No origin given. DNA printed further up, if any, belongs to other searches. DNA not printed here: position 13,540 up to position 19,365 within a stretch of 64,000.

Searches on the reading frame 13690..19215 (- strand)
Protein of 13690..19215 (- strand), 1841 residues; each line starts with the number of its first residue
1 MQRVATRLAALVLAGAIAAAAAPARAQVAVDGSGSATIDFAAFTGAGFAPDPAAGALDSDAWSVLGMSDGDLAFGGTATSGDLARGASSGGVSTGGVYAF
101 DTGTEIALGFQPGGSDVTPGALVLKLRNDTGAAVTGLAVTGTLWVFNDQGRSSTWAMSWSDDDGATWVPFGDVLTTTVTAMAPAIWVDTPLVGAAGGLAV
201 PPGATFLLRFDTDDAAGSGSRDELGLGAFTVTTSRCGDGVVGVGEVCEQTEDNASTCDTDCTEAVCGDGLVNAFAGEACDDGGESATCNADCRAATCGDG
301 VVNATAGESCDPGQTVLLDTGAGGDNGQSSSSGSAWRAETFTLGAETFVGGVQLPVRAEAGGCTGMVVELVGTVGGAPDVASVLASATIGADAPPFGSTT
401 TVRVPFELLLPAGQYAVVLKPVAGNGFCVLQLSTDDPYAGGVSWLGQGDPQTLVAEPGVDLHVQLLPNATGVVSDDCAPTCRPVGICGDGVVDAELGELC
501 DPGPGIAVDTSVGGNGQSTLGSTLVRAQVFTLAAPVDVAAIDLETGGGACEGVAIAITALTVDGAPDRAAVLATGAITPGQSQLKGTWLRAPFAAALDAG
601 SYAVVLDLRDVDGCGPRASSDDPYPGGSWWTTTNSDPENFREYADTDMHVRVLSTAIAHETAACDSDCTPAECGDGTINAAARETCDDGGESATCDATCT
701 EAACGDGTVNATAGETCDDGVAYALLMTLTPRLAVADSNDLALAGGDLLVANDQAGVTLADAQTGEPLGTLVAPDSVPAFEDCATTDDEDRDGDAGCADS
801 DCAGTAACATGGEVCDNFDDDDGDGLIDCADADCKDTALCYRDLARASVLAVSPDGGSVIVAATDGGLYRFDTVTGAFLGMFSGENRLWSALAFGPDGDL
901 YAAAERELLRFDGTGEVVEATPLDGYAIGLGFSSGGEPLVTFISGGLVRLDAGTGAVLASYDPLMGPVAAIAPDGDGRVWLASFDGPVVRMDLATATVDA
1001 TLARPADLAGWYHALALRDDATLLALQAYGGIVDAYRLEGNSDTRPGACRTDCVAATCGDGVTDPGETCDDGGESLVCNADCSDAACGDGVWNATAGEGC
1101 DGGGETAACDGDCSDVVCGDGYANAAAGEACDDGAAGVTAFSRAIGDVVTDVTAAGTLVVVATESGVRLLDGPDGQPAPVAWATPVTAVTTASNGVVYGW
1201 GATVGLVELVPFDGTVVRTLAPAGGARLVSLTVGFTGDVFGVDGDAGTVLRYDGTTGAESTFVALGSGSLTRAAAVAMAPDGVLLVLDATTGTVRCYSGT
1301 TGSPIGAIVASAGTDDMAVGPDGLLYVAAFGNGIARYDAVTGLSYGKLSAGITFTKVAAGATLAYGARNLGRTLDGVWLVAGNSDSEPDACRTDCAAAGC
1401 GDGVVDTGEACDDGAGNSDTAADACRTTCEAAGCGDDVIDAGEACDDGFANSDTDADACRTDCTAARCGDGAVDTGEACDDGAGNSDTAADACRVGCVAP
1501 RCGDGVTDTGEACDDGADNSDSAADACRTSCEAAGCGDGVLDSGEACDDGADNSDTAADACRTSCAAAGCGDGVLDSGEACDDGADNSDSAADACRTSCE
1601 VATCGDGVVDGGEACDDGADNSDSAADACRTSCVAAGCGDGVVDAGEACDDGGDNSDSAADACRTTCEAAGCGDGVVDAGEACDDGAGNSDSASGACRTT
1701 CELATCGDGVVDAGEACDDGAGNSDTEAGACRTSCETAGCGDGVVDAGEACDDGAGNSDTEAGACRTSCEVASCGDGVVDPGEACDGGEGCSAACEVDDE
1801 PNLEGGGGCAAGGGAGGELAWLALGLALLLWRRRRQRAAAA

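Call 73: search_protein_families(library=pfam, proteins=[window:13690-19215:-], max_evalue=0.001)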
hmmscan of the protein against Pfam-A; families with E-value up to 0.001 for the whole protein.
window:13690-19215:- (1841 aa): 1 family
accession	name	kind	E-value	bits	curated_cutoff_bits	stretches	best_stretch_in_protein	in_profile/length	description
PF13948.11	DUF4215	-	1.3e-06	29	27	0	696-721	14-36/47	Domain of unknown function (DUF4215)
